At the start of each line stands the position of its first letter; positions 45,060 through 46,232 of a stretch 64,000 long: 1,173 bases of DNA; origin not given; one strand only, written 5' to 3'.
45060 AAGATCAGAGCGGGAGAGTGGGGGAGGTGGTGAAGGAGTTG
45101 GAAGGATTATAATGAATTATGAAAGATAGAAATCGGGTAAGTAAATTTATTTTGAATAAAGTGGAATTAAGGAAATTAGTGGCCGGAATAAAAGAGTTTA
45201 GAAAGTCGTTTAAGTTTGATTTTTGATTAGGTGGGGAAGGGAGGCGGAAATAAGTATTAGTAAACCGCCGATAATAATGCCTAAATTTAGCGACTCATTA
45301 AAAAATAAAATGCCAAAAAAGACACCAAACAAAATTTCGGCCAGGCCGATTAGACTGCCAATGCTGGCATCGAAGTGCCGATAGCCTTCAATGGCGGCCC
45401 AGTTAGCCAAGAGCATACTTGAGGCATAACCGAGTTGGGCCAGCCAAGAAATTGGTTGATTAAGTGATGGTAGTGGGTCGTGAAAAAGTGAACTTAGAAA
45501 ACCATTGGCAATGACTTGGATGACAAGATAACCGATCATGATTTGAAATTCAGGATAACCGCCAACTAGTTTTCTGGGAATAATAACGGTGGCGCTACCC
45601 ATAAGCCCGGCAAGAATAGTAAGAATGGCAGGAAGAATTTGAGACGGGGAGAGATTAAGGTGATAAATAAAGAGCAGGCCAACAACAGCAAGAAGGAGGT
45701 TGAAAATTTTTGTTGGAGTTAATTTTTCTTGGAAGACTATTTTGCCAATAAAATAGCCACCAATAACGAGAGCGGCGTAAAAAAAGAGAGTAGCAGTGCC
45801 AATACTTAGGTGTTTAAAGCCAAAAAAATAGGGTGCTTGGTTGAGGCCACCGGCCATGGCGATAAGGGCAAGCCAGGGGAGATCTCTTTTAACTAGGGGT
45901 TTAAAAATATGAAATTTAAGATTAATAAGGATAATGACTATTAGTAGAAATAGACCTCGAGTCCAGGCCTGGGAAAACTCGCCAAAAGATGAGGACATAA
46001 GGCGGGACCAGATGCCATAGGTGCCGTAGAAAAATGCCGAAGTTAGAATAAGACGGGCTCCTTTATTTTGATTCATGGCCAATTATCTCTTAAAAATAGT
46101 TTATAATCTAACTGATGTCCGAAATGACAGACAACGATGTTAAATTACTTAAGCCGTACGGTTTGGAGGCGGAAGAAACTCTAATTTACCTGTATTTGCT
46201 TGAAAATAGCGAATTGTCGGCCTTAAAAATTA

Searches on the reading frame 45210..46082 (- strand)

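Call 56: search_protein_families(library=pfam, proteins=[window:45210-46082:-], max_evalue=0.001)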
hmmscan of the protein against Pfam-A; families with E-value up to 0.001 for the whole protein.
window:45210-46082:- (290 aa): 1 family
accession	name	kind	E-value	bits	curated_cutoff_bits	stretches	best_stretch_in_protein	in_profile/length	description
PF00892.27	EamA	-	1.7e-20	74.1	28.2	2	7-140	2-134/135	EamA-like transporter family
